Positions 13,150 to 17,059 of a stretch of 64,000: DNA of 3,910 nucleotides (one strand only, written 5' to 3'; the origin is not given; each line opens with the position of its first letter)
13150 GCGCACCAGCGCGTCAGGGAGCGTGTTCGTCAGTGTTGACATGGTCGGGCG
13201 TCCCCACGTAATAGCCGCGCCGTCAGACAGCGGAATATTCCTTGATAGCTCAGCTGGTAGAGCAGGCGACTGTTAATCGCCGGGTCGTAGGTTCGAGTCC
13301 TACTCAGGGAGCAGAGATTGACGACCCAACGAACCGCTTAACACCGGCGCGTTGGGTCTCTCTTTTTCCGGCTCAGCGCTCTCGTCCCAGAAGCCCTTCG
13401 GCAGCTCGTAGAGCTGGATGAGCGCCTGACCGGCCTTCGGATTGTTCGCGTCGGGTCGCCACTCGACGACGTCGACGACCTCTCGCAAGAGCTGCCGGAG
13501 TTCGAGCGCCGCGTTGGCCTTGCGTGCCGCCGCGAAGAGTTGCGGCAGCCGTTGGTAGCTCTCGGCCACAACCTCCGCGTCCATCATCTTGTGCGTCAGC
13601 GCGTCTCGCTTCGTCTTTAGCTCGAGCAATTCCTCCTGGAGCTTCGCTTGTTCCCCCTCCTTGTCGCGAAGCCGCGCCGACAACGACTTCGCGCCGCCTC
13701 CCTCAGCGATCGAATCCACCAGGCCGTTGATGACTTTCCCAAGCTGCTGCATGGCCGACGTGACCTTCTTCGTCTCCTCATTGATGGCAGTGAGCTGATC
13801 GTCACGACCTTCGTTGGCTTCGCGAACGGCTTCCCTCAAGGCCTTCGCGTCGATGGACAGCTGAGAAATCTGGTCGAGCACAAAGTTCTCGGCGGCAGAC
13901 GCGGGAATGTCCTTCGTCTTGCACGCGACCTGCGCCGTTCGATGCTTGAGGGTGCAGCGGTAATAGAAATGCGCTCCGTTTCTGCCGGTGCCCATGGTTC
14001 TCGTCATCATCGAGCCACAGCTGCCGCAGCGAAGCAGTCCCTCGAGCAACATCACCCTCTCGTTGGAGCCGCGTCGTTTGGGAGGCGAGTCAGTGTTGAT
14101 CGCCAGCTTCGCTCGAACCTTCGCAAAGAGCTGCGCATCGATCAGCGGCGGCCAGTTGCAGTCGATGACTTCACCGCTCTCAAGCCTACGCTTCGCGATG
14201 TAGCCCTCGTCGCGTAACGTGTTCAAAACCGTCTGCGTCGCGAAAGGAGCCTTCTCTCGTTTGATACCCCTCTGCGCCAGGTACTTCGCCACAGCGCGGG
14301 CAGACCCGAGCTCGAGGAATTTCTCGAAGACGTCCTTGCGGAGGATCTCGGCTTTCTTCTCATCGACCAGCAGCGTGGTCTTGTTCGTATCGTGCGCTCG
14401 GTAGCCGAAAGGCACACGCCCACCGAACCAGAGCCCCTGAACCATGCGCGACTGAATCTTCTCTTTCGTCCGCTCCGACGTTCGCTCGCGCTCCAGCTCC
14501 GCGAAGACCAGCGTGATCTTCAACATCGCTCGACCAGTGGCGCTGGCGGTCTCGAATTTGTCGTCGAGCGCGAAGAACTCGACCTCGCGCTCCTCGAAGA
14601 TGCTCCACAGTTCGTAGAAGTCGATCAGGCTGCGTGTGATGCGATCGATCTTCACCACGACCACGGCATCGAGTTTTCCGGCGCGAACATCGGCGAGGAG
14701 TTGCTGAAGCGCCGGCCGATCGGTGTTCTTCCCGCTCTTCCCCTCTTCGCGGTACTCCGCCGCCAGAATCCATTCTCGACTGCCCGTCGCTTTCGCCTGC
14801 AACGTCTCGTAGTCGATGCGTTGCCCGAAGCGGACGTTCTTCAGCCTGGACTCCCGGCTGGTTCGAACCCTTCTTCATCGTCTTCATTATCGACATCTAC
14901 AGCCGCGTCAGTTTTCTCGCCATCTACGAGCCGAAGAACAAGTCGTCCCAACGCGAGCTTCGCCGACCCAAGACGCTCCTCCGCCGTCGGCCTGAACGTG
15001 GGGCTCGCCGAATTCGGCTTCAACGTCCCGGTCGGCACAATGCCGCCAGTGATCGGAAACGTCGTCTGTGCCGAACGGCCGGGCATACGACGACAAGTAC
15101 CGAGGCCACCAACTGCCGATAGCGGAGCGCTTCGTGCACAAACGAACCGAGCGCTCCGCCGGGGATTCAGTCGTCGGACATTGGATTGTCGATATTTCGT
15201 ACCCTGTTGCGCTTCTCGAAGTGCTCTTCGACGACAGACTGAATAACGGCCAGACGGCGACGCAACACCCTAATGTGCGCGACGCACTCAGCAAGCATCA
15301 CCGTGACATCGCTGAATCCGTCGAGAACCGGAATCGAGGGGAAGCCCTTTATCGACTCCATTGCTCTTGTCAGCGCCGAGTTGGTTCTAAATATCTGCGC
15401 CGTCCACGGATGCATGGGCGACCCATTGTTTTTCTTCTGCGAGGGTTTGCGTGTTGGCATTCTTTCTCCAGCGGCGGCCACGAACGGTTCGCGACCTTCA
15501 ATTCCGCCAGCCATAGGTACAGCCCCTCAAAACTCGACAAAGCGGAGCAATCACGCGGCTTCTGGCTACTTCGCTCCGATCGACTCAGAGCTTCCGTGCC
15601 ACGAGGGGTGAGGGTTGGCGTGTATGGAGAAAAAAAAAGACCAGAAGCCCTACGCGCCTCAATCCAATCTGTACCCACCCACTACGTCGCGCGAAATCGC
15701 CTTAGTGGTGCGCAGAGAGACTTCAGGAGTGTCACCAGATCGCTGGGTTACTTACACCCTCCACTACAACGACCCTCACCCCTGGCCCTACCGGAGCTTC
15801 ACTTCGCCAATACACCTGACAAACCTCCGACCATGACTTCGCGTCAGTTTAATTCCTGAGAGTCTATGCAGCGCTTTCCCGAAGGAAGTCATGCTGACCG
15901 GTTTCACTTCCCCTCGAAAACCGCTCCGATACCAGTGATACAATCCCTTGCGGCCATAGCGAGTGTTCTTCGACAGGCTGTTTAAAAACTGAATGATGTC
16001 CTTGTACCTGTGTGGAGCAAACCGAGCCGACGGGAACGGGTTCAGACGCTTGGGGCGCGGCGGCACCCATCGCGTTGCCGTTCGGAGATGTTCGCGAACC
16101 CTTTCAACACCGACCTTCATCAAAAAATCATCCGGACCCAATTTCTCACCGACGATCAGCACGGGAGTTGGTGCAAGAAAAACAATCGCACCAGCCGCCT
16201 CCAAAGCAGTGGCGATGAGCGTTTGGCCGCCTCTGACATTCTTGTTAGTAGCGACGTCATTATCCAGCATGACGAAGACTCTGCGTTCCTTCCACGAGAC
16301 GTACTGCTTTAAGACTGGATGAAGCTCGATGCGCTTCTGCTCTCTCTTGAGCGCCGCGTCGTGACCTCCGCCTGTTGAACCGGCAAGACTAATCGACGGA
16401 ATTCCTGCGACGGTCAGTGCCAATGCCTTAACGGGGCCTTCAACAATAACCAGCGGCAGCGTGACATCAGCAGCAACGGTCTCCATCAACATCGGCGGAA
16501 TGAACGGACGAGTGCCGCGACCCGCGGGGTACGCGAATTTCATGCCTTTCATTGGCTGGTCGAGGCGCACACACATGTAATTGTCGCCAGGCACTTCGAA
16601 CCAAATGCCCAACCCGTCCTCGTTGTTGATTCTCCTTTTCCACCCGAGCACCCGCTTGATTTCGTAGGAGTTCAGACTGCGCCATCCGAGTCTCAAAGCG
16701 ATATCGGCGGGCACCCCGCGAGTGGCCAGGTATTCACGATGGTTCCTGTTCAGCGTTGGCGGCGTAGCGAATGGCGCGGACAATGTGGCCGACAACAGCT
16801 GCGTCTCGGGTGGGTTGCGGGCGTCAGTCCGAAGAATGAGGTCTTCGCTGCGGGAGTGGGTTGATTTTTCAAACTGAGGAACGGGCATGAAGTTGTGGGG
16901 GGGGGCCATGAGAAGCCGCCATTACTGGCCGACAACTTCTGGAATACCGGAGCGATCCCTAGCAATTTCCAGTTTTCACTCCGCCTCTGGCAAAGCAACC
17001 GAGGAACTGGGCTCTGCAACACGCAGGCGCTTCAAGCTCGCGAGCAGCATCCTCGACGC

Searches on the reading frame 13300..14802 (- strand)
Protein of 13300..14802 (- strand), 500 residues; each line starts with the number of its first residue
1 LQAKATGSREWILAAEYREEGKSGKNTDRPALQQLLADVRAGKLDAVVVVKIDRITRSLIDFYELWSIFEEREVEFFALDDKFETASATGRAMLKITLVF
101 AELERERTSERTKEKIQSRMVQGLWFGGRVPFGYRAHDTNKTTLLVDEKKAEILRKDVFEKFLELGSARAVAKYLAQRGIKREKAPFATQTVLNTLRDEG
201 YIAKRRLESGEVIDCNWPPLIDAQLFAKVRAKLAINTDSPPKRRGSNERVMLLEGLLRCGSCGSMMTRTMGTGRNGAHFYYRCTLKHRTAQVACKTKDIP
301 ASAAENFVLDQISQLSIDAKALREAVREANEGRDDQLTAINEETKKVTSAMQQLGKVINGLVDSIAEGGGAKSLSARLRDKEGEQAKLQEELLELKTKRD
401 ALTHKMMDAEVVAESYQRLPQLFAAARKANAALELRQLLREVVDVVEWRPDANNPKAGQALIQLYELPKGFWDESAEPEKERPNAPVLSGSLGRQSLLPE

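Call 41: search_protein_families(library=pfam, proteins=[window:13300-14802:-], max_evalue=0.001)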
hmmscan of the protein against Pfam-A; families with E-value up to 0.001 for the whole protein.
window:13300-14802:- (500 aa): 3 families
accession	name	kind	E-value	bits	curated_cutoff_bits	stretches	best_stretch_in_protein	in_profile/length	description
PF00239.26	Resolvase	-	2.6e-28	99.4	23.3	1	6-123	27-143/145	Resolvase, N terminal domain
PF13408.12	Zn_ribbon_recom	-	1.5e-13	51.3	25.3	1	252-312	1-57/58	Recombinase zinc beta ribbon domain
PF07508.19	Recombinase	-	1.4e-10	41.7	21.1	1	150-234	3-100/102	Recombinase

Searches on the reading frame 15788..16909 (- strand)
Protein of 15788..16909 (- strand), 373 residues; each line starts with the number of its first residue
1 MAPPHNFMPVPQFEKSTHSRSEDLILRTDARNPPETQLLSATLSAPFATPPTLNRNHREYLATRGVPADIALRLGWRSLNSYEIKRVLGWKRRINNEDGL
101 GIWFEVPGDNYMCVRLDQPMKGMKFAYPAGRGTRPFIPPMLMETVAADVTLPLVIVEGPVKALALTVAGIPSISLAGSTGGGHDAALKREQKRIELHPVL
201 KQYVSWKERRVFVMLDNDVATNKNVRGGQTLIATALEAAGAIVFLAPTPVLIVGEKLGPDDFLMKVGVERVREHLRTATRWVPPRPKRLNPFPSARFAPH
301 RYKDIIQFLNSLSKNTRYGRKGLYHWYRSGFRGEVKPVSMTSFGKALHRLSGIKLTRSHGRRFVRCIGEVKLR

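Call 41: search_protein_families(library=pfam, proteins=[window:15788-16909:-], max_evalue=0.001)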
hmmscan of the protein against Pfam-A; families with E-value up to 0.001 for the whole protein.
window:15788-16909:- (373 aa): 1 family
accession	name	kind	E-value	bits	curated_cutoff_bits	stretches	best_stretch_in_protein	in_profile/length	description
PF12965.13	DUF3854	-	7.9e-14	52.1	23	1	144-269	4-129/130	Domain of unknown function (DUF3854)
